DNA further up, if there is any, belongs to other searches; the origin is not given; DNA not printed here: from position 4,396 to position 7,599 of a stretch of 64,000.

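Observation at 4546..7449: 967-aa fusion: NodC/chitin/hyaluronan-synthase-like processive GT2, LysM motif and C-terminal parallel beta-helix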

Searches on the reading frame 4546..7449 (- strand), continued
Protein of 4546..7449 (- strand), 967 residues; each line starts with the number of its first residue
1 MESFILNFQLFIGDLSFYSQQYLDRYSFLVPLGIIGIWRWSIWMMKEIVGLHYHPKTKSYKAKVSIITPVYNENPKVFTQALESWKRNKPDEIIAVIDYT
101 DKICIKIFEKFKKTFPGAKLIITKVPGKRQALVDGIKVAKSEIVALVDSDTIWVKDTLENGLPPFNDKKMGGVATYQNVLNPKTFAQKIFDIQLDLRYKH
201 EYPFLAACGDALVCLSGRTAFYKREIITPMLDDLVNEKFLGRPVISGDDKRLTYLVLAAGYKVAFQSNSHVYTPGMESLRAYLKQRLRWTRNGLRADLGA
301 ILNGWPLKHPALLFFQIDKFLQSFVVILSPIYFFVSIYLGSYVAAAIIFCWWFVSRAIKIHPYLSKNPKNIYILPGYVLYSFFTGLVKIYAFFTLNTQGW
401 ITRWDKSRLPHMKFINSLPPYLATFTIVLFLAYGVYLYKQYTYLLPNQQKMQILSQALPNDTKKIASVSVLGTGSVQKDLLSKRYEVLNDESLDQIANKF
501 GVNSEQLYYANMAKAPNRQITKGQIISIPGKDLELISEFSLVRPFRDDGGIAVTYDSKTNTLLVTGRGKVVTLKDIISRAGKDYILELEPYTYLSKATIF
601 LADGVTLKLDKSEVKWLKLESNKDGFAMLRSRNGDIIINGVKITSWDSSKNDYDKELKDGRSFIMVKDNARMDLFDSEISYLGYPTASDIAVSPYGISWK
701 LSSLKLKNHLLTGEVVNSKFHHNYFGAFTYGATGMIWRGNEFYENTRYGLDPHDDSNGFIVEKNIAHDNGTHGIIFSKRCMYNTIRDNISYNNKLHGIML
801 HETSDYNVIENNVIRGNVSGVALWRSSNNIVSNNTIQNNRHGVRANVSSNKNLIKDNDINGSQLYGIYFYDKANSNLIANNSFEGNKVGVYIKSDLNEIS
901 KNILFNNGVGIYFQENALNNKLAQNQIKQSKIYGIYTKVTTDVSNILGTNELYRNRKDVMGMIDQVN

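Call 11: find_related_loci(query=window:4546-7449:-, collection=genome_contigs, flank=8000)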
Query window:4546-7449:- (967 aa) in genome_contigs; peptide patterns used: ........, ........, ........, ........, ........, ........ (x = any residue, [..] = any of these).
85 stretches matched a pattern; 45 encode a relative of the query (tblastn E <= 1e-3); 43 distinct loci.
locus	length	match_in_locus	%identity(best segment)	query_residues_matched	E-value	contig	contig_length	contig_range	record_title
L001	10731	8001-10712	81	1-904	0e+0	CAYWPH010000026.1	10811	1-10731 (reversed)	MAG TPA_asm: uncultured Gammaproteobacteria bacterium isolate SRP302447_co3_825 genome assembly, contig: NODE_17214_leng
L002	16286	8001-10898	72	1-964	0e+0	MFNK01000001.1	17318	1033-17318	MAG: Candidatus Levybacteria bacterium RIFCSPHIGHO2_01_FULL_36_15b rifcsphigho2_01_scaffold_12253, whole genome shotgun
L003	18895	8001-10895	72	1-962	0e+0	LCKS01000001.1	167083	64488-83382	MAG: Candidatus Amesbacteria bacterium GW2011_GWC2_45_19 UX05_C0001, whole genome shotgun sequence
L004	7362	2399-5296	70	1-962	0e+0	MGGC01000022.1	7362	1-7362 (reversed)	MAG: Candidatus Woesebacteria bacterium RIFCSPHIGHO2_01_FULL_38_10 rifcsphigho2_01_scaffold_29885, whole genome shotgun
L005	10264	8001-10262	86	1-754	0e+0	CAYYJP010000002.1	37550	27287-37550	MAG TPA_asm: uncultured Gammaproteobacteria bacterium isolate SRP050083_co7_164 genome assembly, contig: NODE_815_length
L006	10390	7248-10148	90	1-967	0e+0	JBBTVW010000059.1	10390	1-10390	MAG: Patescibacteria group bacterium isolate H43-bin095_1 H43_bin095_1_000000000059, whole genome shotgun sequence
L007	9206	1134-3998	66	9-962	0e+0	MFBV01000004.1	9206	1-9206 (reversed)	MAG: Candidatus Curtissbacteria bacterium RIFCSPLOWO2_02_FULL_40_11 rifcsplowo2_02_scaffold_12438, whole genome shotgun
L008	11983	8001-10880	63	7-964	0e+0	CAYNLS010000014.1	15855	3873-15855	MAG TPA_asm: uncultured Gammaproteobacteria bacterium isolate SRP269290_co3_853 genome assembly, contig: NODE_4061_lengt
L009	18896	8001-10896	75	1-967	0e+0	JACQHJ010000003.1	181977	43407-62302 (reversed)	MAG: Candidatus Levyibacteriota bacterium isolate NC_groundwater_1096_Ag_S2p5_37_166 S_2p5_S6_coassembly_k141_1322597, w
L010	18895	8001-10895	60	7-965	0e+0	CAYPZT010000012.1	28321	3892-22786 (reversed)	MAG TPA_asm: uncultured Gammaproteobacteria bacterium isolate SRP329715_co1_181 genome assembly, contig: NODE_2337_lengt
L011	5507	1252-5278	57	14-967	0e+0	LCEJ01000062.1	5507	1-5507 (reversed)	MAG: Candidatus Daviesbacteria bacterium GW2011_GWA2_42_7 UV41_C0062, whole genome shotgun sequence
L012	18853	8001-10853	55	14-959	0e+0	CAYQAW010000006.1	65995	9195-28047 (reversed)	MAG TPA_asm: uncultured Gammaproteobacteria bacterium isolate binchicken_co251_588 genome assembly, contig: NODE_612_len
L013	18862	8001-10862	54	20-962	0e+0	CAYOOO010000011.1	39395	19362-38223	MAG TPA_asm: uncultured Gammaproteobacteria bacterium isolate binchicken_co110_106 genome assembly, contig: NODE_2350_le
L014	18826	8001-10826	52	22-959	0e+0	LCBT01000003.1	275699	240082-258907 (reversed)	MAG: Candidatus Daviesbacteria bacterium GW2011_GWA1_41_61 UU73_C0003, whole genome shotgun sequence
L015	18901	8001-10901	53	3-959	0e+0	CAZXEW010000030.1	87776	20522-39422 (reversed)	MAG TPA_asm: uncultured Gammaproteobacteria bacterium isolate binchicken_co203_146 genome assembly, contig: k141_1114489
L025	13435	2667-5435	42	5-907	0e+0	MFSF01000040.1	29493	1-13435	MAG: Candidatus Moranbacteria bacterium RIFOXYA12_FULL_44_15 rifixya3_full_scaffold_669, whole genome shotgun sequence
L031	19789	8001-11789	52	28-956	2e-128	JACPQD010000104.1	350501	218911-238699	MAG: Chloroflexi bacterium isolate NC_groundwater_644_Ag_B-0.1um_60_123 B_1_S1_Biohub_coassembly_k141_5545070, whole gen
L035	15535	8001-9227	50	28-439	5e-133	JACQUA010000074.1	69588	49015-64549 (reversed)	MAG: Chloroflexi bacterium isolate NC_groundwater_1425_Ag_S-0.65um_59_63 S_p65_S5_coassembly_k141_1048935, whole genome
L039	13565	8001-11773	39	21-898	5e-75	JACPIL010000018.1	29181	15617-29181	MAG: Candidatus Woesearchaeota archaeon isolate NC_groundwater_439_Ag_B-0.1um_39_9 GD18-4_B1_scaffold_196197, whole geno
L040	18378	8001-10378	38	26-902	3e-71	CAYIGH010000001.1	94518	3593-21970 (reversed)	MAG TPA_asm: Candidatus Woesearchaeota archaeon isolate ERP119705_co24_289 genome assembly, contig: NODE_117_length_9451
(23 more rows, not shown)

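Call 16: search_protein_families(library=pfam, proteins=[L031:7767-9440:+, L031:9681-10616:+, L031:10635-11894:+, L031:12050-14068:+, L031:6273-7634:+, L039:6546-7442:+, L039:7533-9191:+, L039:9201-10637:+, L039:10712-12088:+, L035:6865-7800:+], max_evalue=0.001)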
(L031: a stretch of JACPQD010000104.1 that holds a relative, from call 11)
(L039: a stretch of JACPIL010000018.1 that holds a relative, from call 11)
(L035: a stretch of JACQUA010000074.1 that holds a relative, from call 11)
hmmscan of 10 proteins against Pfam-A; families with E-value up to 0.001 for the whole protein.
L031:7767-9440:+ (557 aa): 2 families
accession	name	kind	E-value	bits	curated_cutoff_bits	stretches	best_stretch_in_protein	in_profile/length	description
PF05048.19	NosD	-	1.8e-36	126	23.6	2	248-389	43-181/212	Periplasmic copper-binding protein (NosD)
PF13229.12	Beta_helix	-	1.8e-34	119.1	25.9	3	361-490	2-122/158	Right handed beta helix region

L031:9681-10616:+ (311 aa): 3 families
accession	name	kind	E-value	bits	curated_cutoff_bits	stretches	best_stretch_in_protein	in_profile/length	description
PF03721.20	UDPG_MGDP_dh_N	-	2.1e-22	80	27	1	4-191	2-187/187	UDP-glucose/GDP-mannose dehydrogenase family, NAD binding domain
PF00984.24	UDPG_MGDP_dh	-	4.1e-18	65.7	25.4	1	205-300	1-93/94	UDP-glucose/GDP-mannose dehydrogenase family, central domain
PF02558.23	ApbA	-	4.6e-05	23.5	22.2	1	5-52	1-47/150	Ketopantoate reductase PanE/ApbA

L031:10635-11894:+ (419 aa): 4 families
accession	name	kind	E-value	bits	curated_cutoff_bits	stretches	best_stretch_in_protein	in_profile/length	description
PF13641.12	Glyco_tranf_2_3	-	1.6e-31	110.6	27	1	46-274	3-230/230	Glycosyltransferase like family 2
PF13632.12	Glyco_trans_2_3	-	1e-12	48.8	27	1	126-335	2-197/198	Glycosyl transferase family group 2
PF00535.33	Glycos_transf_2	-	2e-11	44.6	23.3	1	47-207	1-162/168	Glycosyl transferase family 2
PF13506.12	Glyco_transf_21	-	5.5e-08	32.9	21.7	1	112-273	20-174/174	Glycosyl transferase family 21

L031:12050-14068:+ (672 aa): 2 families
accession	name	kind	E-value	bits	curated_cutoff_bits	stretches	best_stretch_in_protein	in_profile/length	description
PF02730.20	AFOR_N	-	6.7e-64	215.7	29.8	1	9-209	1-199/199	Aldehyde ferredoxin oxidoreductase, N-terminal domain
PF01314.23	AFOR_C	-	1.1e-40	140.4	27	1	264-658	52-385/385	Aldehyde ferredoxin oxidoreductase, domains 2 & 3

L031:6273-7634:+ (453 aa): 1 family
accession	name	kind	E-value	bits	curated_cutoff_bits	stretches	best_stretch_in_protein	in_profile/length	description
PF07995.17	GSDH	-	8.8e-34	117.7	25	1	60-376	2-277/332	Glucose / Sorbosone dehydrogenase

L039:6546-7442:+ (298 aa): 2 families
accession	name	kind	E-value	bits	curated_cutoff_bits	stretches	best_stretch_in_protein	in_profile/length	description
PF00984.24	UDPG_MGDP_dh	-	1.1e-09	38.7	25.4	1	90-195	1-93/94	UDP-glucose/GDP-mannose dehydrogenase family, central domain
PF03721.20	UDPG_MGDP_dh_N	-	9e-08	32.3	27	1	3-72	118-187/187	UDP-glucose/GDP-mannose dehydrogenase family, NAD binding domain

L039:7533-9191:+ (552 aa): 2 families
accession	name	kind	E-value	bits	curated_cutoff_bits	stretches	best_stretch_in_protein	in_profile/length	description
PF05048.19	NosD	-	4.6e-27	95.3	23.6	2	271-367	53-148/212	Periplasmic copper-binding protein (NosD)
PF13229.12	Beta_helix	-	4.6e-25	88.5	25.9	2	144-286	26-156/158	Right handed beta helix region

L039:9201-10637:+ (478 aa): 5 families
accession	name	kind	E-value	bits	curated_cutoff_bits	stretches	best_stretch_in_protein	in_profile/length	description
PF13641.12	Glyco_tranf_2_3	-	5.4e-26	92.5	27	1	117-345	3-230/230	Glycosyltransferase like family 2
PF00535.33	Glycos_transf_2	-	8e-18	65.4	23.3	1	118-280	1-164/168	Glycosyl transferase family 2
PF13632.12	Glyco_trans_2_3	-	3.9e-11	43.6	27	1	196-409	1-193/198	Glycosyl transferase family group 2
PF03142.21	Chitin_synth_2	-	4.8e-06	25.9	27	0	187-342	195-370/527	Chitin synthase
PF13506.12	Glyco_transf_21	-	4.1e-05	23.6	21.7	1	184-344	21-174/174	Glycosyl transferase family 21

L039:10712-12088:+ (458 aa): 2 families
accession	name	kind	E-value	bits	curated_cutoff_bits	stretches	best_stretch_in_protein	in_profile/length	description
PF05048.19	NosD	-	3.1e-25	89.3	23.6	2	253-344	58-148/212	Periplasmic copper-binding protein (NosD)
PF13229.12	Beta_helix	-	4.6e-22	78.8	25.9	2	128-241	33-138/158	Right handed beta helix region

L035:6865-7800:+ (311 aa): 2 families
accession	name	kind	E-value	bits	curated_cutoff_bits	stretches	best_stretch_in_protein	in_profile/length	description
PF03721.20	UDPG_MGDP_dh_N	-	4.8e-22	78.9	27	2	97-190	97-186/187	UDP-glucose/GDP-mannose dehydrogenase family, NAD binding domain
PF00984.24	UDPG_MGDP_dh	-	1.3e-19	70.5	25.4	1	205-300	1-93/94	UDP-glucose/GDP-mannose dehydrogenase family, central domain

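Call 28: find_encoding_contigs(protein=P0001, flank=10000, max_places=3)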
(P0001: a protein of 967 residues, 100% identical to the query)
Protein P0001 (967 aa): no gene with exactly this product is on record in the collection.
